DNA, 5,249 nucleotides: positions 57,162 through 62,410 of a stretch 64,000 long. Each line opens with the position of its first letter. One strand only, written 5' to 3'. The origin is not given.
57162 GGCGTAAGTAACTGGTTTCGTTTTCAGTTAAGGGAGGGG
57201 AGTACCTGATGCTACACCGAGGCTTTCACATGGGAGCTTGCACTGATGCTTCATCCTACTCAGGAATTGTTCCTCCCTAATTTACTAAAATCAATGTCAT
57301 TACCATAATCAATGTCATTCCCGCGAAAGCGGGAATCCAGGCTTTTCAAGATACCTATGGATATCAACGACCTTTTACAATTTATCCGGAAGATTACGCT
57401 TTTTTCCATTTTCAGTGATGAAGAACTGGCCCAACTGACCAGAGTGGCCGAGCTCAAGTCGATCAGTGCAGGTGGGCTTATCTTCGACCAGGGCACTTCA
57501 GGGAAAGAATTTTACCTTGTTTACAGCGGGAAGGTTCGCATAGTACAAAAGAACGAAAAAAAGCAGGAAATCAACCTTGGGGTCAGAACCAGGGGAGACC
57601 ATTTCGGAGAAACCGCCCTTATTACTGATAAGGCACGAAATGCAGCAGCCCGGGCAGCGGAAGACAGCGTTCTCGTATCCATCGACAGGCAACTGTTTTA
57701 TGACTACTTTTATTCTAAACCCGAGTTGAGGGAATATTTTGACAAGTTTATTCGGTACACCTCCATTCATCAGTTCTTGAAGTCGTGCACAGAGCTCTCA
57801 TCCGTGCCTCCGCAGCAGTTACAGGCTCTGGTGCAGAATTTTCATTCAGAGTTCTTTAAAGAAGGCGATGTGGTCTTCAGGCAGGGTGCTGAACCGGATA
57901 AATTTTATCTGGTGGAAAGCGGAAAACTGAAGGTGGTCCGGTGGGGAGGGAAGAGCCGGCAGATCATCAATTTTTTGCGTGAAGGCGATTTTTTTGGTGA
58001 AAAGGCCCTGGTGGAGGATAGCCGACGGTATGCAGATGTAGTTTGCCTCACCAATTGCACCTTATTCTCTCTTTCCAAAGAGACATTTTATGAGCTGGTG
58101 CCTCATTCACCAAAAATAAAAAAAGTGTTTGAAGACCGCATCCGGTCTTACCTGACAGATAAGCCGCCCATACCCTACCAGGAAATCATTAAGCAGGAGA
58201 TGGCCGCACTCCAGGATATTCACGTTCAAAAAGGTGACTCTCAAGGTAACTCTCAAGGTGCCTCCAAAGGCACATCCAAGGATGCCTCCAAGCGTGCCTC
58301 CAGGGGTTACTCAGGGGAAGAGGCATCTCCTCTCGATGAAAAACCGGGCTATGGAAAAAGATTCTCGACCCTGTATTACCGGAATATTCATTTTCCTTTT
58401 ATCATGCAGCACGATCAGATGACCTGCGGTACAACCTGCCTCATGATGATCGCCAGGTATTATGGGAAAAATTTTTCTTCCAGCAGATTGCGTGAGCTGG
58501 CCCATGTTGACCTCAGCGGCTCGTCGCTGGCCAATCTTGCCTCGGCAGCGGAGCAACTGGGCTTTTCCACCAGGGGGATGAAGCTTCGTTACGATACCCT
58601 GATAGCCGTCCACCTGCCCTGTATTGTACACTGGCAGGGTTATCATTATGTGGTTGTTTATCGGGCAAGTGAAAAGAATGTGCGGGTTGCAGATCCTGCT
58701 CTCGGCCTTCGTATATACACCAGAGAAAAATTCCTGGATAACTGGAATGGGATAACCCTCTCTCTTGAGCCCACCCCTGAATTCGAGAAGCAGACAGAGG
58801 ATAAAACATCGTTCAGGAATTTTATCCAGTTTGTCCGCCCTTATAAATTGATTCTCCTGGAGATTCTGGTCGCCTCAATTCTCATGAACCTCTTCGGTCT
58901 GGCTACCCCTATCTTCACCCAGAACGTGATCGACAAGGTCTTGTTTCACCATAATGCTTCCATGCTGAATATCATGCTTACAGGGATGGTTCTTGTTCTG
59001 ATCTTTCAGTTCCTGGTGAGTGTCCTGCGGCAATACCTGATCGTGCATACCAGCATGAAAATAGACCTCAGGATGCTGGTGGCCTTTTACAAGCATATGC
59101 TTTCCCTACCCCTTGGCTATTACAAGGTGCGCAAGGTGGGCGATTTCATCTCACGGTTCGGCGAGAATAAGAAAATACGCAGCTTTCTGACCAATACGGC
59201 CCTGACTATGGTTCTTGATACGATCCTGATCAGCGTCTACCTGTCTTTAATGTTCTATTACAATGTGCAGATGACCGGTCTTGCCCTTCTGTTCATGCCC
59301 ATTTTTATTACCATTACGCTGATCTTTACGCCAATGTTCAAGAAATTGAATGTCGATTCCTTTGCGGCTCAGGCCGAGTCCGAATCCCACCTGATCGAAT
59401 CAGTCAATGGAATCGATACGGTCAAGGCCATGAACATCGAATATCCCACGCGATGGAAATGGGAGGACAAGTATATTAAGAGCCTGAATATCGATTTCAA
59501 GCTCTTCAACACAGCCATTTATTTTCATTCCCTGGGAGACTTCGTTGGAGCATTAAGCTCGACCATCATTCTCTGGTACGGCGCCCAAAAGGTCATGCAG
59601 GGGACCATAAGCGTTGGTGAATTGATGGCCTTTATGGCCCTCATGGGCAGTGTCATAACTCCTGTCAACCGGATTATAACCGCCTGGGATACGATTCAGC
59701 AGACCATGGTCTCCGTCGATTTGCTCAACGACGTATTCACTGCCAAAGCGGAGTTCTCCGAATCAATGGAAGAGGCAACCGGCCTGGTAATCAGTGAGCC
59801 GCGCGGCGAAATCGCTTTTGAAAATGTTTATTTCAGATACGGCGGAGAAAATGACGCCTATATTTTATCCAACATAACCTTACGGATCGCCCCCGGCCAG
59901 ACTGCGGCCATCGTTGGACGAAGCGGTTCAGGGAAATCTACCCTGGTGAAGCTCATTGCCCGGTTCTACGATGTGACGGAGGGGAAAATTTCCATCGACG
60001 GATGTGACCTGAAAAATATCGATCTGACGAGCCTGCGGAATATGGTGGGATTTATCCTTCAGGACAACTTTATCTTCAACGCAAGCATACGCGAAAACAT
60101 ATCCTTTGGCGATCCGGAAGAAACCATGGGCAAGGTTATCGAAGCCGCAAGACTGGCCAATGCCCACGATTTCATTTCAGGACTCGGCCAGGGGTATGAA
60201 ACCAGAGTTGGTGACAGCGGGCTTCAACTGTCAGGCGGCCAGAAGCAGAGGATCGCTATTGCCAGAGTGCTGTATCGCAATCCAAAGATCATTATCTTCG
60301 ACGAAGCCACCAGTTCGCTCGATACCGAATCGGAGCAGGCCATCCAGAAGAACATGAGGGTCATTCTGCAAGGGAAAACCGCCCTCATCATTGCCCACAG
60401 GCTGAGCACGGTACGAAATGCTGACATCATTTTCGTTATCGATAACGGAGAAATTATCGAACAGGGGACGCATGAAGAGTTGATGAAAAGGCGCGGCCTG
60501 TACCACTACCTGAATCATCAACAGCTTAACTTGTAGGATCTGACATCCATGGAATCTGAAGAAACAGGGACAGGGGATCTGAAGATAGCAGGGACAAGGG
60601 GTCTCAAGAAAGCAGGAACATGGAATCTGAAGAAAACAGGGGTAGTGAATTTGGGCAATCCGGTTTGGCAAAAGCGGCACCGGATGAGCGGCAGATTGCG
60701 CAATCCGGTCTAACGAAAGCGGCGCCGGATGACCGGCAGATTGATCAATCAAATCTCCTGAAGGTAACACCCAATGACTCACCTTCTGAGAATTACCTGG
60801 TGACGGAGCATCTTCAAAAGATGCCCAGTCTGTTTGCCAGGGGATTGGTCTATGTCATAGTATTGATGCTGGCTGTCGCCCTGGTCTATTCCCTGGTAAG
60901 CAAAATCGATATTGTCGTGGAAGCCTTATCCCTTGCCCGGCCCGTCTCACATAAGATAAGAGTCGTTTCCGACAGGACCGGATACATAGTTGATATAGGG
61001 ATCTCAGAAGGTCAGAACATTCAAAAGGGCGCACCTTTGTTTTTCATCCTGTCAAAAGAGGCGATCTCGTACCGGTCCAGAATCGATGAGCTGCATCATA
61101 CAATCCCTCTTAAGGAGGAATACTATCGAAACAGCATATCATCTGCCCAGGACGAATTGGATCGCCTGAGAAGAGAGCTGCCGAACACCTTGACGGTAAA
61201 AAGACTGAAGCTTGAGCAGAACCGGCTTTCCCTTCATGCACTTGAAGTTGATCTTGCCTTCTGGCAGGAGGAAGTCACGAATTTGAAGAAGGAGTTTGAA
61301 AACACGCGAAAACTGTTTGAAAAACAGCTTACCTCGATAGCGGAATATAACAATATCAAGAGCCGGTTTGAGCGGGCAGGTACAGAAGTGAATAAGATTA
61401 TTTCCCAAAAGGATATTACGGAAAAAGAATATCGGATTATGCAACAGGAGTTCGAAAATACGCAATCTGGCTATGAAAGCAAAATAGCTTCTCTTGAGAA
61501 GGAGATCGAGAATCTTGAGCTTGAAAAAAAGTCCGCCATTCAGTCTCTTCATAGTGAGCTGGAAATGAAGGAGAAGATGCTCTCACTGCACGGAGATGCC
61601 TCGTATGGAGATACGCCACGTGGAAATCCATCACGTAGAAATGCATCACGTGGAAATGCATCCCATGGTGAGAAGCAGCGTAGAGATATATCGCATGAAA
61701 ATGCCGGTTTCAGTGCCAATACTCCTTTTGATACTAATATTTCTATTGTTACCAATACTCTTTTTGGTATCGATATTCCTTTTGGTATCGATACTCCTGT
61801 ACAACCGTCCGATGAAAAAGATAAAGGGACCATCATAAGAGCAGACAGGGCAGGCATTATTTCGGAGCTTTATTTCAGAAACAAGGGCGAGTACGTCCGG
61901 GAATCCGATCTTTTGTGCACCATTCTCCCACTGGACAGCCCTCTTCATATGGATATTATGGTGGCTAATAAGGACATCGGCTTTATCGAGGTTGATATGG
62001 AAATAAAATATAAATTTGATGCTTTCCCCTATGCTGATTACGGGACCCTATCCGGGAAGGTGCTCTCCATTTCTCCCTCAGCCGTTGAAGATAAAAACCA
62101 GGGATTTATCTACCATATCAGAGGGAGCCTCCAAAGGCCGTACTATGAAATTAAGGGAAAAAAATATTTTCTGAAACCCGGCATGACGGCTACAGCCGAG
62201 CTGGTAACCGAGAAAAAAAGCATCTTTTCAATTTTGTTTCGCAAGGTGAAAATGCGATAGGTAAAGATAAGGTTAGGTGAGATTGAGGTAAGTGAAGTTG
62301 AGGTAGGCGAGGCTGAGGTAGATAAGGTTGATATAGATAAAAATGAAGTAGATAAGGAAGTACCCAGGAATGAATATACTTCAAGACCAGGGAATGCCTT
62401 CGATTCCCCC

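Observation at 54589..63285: Unannotated 59-aa double-glycine leader peptide divergent from a TolC / cNMP-C39-ABC / HlyD / parvulin export locus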

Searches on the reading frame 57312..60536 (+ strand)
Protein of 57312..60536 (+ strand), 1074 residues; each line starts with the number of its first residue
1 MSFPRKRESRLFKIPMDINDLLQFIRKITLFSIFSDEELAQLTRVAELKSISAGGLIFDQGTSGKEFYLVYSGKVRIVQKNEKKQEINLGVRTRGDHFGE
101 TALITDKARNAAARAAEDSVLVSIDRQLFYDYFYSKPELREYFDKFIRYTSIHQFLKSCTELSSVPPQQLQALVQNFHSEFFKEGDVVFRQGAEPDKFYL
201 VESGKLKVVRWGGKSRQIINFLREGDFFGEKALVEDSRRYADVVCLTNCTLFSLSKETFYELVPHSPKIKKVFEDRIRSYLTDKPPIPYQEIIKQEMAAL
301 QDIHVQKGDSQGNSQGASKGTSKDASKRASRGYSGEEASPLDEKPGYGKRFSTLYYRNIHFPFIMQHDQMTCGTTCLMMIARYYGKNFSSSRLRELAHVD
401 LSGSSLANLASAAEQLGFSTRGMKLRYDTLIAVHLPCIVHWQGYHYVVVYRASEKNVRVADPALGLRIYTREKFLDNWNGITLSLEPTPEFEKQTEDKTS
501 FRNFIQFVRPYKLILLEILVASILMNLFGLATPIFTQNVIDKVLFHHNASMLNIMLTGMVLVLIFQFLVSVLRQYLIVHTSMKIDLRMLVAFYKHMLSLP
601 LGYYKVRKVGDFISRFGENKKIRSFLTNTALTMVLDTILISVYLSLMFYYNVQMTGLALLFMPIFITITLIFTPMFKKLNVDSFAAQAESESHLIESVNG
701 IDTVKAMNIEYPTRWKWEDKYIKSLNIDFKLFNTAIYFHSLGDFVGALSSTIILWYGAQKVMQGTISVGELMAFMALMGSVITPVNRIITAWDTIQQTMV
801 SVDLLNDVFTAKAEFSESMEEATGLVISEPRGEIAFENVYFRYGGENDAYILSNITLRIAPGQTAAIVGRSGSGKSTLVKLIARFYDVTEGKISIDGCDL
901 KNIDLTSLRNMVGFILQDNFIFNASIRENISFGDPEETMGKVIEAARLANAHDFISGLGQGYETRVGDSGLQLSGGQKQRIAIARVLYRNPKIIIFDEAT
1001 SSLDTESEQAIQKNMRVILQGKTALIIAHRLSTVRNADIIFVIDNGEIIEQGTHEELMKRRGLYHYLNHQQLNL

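Call 5: search_protein_families(library=pfam, proteins=[window:57312-60536:+], max_evalue=0.01)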
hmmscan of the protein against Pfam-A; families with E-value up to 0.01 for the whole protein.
window:57312-60536:+ (1074 aa): 11 families
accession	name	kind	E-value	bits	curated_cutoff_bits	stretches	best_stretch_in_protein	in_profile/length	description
PF00664.28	ABC_membrane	-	2.4e-48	165.6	28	1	516-785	2-274/274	ABC transporter transmembrane region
PF00027.35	cNMP_binding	-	1.7e-44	150.1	27.5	2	181-263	3-86/89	Cyclic nucleotide-binding domain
PF03412.21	Peptidase_C39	-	2e-37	128.4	22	1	361-489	2-132/133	Peptidase C39 family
PF00005.33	ABC_tran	-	6.4e-34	117.9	25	1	852-1001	1-137/137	ABC transporter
PF02463.25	SMC_N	-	3e-07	30.5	40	1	890-1042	108-210/220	RecF/RecN/SMC N terminal domain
PF13555.12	AAA_29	-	0.0015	18.7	27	1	856-879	16-39/61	P-loop containing region of AAA domain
PF13304.12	AAA_21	-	0.002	18.7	27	0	865-938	2-66/304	AAA domain, putative AbiEii toxin, Type IV TA system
PF03193.22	RsgA_GTPase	-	0.0058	16.9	30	0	860-894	105-138/174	RsgA GTPase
PF13529.12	Peptidase_C39_2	-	0.0063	17.5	24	0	360-394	2-38/143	Peptidase_C39 like family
PF11814.14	DUF3335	-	0.0072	16.3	25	0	362-396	2-36/206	Peptidase_C39 like family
PF13401.12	AAA_22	-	0.0074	17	27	0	865-1003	8-96/130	AAA domain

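Call 6: search_protein_families(library=ncbifam, proteins=[window:57312-60536:+], max_evalue=0.1)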
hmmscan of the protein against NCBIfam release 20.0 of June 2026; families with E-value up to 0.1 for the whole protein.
window:57312-60536:+ (1074 aa): 205 families (the best 25 are shown)
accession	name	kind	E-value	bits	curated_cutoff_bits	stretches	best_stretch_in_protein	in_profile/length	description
TIGR01846.1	type_I_sec_HlyB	subfamily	1.1e-189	632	725.55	1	374-1071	2-692/694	type I secretion system permease/ATPase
TIGR03796.1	NHLM_micro_ABC1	equivalog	1.6e-167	558.8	853.3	1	361-1067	2-708/710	NHLP family bacteriocin export ABC transporter peptidase/permease/ATPase subunit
TIGR01193.1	bacteriocin_ABC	subfamily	1.6e-154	516.2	523.85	1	366-1069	1-707/708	peptide cleavage/export ABC transporter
TIGR03375.1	type_I_sec_LssB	subfamily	1.1e-137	460.3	693.1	1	375-1059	5-690/696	type I secretion system permease/ATPase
TIGR02204.1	MsbA_rel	hypoth_equivalog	1.1e-126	423.8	780.4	1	501-1071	6-575/576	ABC transporter, permease/ATP-binding protein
TIGR02203.1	MsbA_lipidA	equivalog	9.7e-122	407.3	602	1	501-1071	2-569/572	lipid A export permease/ATP-binding protein MsbA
TIGR00958.1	3a01208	subfamily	9.2e-115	384.5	874.6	1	488-1067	133-710/711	antigen peptide transporter 2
NF052233.1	CphA_assoc_ABC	equivalog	3.4e-114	382.8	880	1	493-1072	165-744/766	cyanophycin metabolism-associated ABC transporter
TIGR03797.1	NHLM_micro_ABC2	equivalog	2.4e-108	363.4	709.4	1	447-1072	74-686/686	NHLP bacteriocin export ABC transporter permease/ATPase subunit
NF045513.1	HepA_fam_ABC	equivalog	5.9e-107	358.6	725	1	523-1070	60-609/610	heterocyst formation ABC transporter subunit HepA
NF008381.0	PRK11176.1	equivalog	2.7e-101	339.7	867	1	494-1072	6-580/582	lipid A ABC transporter ATP-binding protein/permease MsbA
TIGR01842.1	type_I_sec_PrtD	subfamily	2.1e-100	336.8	510.15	1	511-1059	4-542/544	type I secretion system permease/ATPase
NF010178.0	PRK13657.1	equivalog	1.4e-96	324.3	733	1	505-1070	11-569/588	glucan ABC transporter ATP-binding protein/ permease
NF045998.1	cleave_ABC_plasm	equivalog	7e-87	292.3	500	1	366-1035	2-665/673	Mbov_0121 family peptidase domain-containing ABC transporter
TIGR01192.1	chvA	subfamily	1.5e-79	268.2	585.4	1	505-1067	11-566/585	glucan export ABC transporter ATP-binding protein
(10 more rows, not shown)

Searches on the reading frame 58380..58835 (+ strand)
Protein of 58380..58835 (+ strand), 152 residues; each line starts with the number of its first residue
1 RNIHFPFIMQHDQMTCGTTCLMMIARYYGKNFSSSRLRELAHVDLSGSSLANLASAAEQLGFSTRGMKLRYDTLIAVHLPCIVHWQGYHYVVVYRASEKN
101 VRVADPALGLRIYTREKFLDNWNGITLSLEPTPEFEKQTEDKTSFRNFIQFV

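Call 61: search_solved_structures(query=window:58380-58835:+, max_evalue=1e-10, show_alignments=4)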
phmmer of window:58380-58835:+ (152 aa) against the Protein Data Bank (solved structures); distinct sequences matched with E-value up to 1e-10: 12.
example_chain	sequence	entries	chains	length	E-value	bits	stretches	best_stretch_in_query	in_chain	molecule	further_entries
4s0f_A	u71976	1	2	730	3.1e-21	79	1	7-141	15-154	ABC-type bacteriocin transporter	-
4ry2_A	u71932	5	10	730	3.1e-21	79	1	7-141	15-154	ABC-type bacteriocin transporter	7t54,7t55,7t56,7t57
8vp3_A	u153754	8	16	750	3.2e-21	78.9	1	7-141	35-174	ABC-type bacteriocin transporter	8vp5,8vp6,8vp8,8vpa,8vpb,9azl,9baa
7n87_A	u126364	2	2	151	7.8e-21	77.7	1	7-137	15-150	ABC-type bacteriocin transporter | Peptidase C39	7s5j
8hf7_A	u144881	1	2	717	8e-21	77.7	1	9-150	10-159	Competence factor transporting ATP-binding protein/permease ComA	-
8hf4_A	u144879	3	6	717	8.1e-21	77.6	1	9-150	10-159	Transport/processing ATP-binding protein ComA | Competence factor transporting ATP-binding protein/permease ComA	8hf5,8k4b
8hf6_A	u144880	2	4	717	8.1e-21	77.6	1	9-150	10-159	Competence factor transporting ATP-binding protein/permease ComA | Transport/processing ATP-binding protein ComA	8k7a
6v9z_A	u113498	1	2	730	5.7e-20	74.9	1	7-141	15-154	ABC-type bacteriocin transporter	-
8vp9_A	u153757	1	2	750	1.5e-18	70.3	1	7-141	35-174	ABC-type bacteriocin transporter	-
3k8u_A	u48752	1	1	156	2.2e-18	69.8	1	4-137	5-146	Putative ABC transporter, ATP-binding protein ComA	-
5xe8_A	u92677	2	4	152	1.5e-17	67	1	7-137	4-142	Putative ABC transporter, ATP-binding protein ComA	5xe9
6mpz_A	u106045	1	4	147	8e-15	58.2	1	5-135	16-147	Double Glycine Motif Protease domain from AMS/PCAT Transporter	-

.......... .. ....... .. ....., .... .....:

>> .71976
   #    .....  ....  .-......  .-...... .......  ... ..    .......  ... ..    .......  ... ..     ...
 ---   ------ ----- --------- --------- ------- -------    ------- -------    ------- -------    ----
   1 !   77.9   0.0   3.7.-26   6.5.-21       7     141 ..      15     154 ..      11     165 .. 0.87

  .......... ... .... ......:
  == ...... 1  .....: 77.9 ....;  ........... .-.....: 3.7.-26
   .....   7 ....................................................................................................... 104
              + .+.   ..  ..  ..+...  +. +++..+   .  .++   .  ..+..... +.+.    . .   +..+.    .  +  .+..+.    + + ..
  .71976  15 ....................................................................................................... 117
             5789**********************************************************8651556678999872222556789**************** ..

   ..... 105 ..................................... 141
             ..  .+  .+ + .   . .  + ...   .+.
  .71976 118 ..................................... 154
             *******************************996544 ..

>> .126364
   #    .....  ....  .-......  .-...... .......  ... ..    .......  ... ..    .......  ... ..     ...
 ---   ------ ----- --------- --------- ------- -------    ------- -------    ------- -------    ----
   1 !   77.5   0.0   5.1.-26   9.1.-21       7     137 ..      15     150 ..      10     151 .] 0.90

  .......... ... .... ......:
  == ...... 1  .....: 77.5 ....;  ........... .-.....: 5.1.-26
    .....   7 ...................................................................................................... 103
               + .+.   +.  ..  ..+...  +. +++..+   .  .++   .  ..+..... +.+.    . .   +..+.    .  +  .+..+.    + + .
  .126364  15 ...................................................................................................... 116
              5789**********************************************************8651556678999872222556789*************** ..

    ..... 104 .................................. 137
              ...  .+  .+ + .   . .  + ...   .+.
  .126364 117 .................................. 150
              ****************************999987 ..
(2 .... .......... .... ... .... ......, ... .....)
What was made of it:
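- The C39 oxyanion Gln and the Cys/His/Asp triad align to PCAT1, including the position of its Cys-to-Ala variant (call 61).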

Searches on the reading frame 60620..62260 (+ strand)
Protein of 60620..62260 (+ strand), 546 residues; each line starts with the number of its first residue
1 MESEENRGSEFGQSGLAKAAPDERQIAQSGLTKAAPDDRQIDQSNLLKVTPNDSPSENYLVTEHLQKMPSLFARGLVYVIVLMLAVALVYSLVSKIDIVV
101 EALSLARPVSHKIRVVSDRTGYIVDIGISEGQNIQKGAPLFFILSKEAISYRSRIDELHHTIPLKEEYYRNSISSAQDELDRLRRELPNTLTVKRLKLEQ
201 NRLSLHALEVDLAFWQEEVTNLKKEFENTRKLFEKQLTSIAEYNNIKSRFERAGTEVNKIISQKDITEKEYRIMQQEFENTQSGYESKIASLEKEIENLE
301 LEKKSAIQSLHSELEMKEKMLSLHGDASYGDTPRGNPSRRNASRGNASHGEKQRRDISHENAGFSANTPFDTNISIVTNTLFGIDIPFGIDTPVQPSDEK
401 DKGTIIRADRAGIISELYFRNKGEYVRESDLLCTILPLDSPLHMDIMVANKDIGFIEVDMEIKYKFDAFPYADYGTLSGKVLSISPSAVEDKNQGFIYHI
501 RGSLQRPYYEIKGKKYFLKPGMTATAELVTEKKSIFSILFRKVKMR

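Call 5: search_protein_families(library=pfam, proteins=[window:60620-62260:+], max_evalue=0.01)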
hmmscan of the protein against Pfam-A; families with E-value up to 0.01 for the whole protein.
window:60620-62260:+ (546 aa): 3 families
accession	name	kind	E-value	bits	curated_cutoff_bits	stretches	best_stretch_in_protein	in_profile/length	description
PF13437.12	HlyD_3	-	4.6e-15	56.7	22.2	1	406-500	2-91/106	HlyD family secretion protein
PF16576.10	HlyD_D23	-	7.1e-09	35.7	30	1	400-488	105-188/214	Barrel-sandwich domain of CusB or HlyD membrane-fusion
PF00364.28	Biotin_lipoyl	-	0.00047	20.4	22.1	0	113-142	43-72/73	Biotin-requiring enzyme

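Call 6: search_protein_families(library=ncbifam, proteins=[window:60620-62260:+], max_evalue=0.1)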
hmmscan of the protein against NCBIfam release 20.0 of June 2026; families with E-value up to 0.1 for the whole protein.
window:60620-62260:+ (546 aa): 12 families
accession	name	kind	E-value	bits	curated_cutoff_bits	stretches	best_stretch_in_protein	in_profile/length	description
TIGR01843.1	type_I_hlyD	subfamily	5e-42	144.4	208.65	3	397-541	264-409/422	HlyD family type I secretion periplasmic adaptor subunit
TIGR01730.1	RND_mfp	subfamily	8.2e-10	38.1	94.9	1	404-534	135-250/322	efflux RND transporter periplasmic adaptor subunit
TIGR02168.1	SMC_prok_B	equivalog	2.6e-06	25.5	567.35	1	144-315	677-885/1181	chromosome segregation protein SMC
TIGR02169.1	SMC_prok_A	equivalog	0.00078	17.2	729.4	1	166-319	733-879/1165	chromosome segregation protein SMC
TIGR00999.1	8a0102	subfamily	0.001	18.3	319.3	0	216-261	33-78/271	CzcB/NccB family metal efflux transporter periplasmic adaptor subunit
NF033930.1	pneumo_PspA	exception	0.0067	15.2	850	1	189-308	192-322/659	pneumococcal surface protein A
NF045487.1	ASRP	equivalog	0.025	13.2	300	1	164-307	118-265/593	archaea-specific SMC-related protein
TIGR03017.1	EpsF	equivalog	0.028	13.1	422.75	1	169-324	183-338/444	chain length determinant protein EpsF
TIGR00921.1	2A067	subfamily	0.029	12.4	351.9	1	228-326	415-520/733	hydrophobe/amphiphile efflux-3 (HAE3) family transporter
NF037954.1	het_cyst_PatD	equivalog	0.04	14.3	50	0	204-260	15-73/116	heterocyst frequency control protein PatD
NF007785.0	PRK10476.1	equivalog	0.071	11.9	376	0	78-143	16-79/347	multidrug transporter subunit MdtN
NF006079.0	PRK08225.1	equivalog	0.081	13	95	0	406-435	41-69/70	acetyl-CoA carboxylase biotin carboxyl carrier protein subunit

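Call 30: find_encoding_contigs(protein=window:60620-62260:+, flank=10000, max_places=2)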
Protein window:60620-62260:+ (546 aa): no gene with exactly this product is on record in the collection.
